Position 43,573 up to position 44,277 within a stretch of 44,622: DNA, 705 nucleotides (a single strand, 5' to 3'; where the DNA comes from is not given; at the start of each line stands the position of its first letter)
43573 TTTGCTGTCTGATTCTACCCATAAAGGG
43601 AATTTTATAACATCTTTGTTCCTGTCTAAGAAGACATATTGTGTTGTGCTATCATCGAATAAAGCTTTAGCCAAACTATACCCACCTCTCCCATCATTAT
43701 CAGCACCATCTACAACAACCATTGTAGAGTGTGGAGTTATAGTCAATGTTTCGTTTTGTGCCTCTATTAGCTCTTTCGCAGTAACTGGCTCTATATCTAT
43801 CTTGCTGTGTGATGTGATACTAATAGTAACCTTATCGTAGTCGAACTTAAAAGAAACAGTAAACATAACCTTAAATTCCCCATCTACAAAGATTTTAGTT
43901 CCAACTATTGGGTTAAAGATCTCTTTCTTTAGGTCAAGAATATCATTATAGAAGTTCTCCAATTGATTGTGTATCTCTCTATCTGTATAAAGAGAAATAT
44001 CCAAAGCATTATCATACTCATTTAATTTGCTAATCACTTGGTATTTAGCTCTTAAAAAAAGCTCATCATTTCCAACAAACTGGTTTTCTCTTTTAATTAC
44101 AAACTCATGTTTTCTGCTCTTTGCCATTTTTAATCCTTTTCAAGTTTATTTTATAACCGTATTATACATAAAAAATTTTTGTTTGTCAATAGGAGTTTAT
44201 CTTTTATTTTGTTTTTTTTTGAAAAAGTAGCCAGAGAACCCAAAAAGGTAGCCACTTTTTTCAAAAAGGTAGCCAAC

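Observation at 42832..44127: Immediate-early DHH/DHHA1 phosphoesterase with a novel N-terminal domain: candidate nucleotide-signal degrader or RecJ-like nuclease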

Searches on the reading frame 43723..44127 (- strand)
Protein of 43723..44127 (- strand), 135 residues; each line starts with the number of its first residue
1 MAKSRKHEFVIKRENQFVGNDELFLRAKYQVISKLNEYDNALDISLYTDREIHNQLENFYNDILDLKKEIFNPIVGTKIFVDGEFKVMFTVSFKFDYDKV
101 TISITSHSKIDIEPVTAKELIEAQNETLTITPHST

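Call 70: predict_structure(alignment_id=A5)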
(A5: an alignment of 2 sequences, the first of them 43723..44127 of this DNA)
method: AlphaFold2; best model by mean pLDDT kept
length: 135 residues; sequences in the alignment: 2
mean_pLDDT: 71.5   pTM: 0.63
mean pLDDT of the five models: 71.5, 67.9, 59.8, 38.3, 34.9
residues with pLDDT >= 90: 0; 70-90: 89; 50-70: 23; < 50: 23
segments of 3 or more residues with pLDDT < 50: 114-135
pLDDT, mean of each block of 10 residues (from residue 1): 77 74 84 75 57 82 80 84 81 86 80 46 40 36
secondary structure, 60 per line:
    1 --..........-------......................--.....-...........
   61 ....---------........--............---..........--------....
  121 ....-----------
elements in order: E3-12 H20-41 H44-48 H50-64 E74-81 E84-95 E99-108 H117-124

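Call 72: fold_search(model_id=the predicted structure, library=pdb)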
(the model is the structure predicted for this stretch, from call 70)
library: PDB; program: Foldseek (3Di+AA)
matches with E <= 10: 1459; with E <= 0.001: 0
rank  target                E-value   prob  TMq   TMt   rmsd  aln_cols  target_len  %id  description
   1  1xa1_B                3.3e-02  0.63  0.26  0.16  10.6        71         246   20  Crystal structure of the sensor domain of BlaR1 from Staphylococcus aureus in its apo form (released 2004-09-07)
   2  1xa1_D                3.5e-02  0.60  0.25  0.16  12.2        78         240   18  Crystal structure of the sensor domain of BlaR1 from Staphylococcus aureus in its apo form (released 2004-09-07)
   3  1xkz_A                3.8e-02  0.54  0.25  0.15  11.1        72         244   19  Crystal structure of the acylated beta-lactam sensor domain of Blar1 from S. aureus (released 2004-11-30)
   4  2vu4                  4.9e-02  0.57  0.28  0.26  13.3       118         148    8  Structure of PsbP protein from Spinacia oleracea at 1.98 A resolution (released 2009-07-21)
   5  1xa1_A                5.5e-02  0.57  0.26  0.16  10.6        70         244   17  Crystal structure of the sensor domain of BlaR1 from Staphylococcus aureus in its apo form (released 2004-09-07)
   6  1xkz_B                5.5e-02  0.51  0.25  0.15  10.7        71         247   20  Crystal structure of the acylated beta-lactam sensor domain of Blar1 from S. aureus (released 2004-11-30)
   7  8c0p_A                6.7e-02  0.54  0.26  0.15  12.9        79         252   15  Crystal structure of S. aureus BlaR1 sensor domain in complex with a boronate inhibitor (released 2024-07-10)
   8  3uy6_A                7.1e-02  0.57  0.25  0.15  10.3        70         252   16  BlaR1 sensor domain from Staphylococcus aureus with N439V mutation (released 2012-02-08)
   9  6o9w_A                7.1e-02  0.51  0.26  0.17  10.5        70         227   17  Crystal structure of Staphylococcus aureus BlaR1 antibiotic-sensor domain in complex with avibactam (released 2020-06-10)
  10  1xa7_B                7.1e-02  0.28  0.22  0.14  11.1        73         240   19  Crystal structure of the benzylpenicillin-acylated BlaR1 sensor domain from Staphylococcus aureus (released 2004-09-21)
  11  6aww_E                7.1e-02  0.18  0.25  0.23  12.1       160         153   13  Structure of PR 10 Allergen Ara h 8.01 in complex with 3-Hydroxy-2-naphthoic acid (released 2018-09-12)
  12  3q7v_A                8.6e-02  0.51  0.25  0.15  10.3        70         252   16  Beta-Lactam-Sensor Domain of BlaR1 (Apo) from Staphylococcus Aureus with Carboxylated Lys392 (released 2011-06-29)
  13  1xkz_C                9.1e-02  0.51  0.26  0.16  10.5        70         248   17  Crystal structure of the acylated beta-lactam sensor domain of Blar1 from S. aureus (released 2004-11-30)
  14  4e04_A                9.7e-02  0.38  0.18  0.10   6.5        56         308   16  RpBphP2 chromophore-binding domain crystallized by homologue-directed mutagenesis. (released 2012-07-25)
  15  8c0p_B                1.2e-01  0.33  0.24  0.15  10.4        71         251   18  Crystal structure of S. aureus BlaR1 sensor domain in complex with a boronate inhibitor (released 2024-07-10)
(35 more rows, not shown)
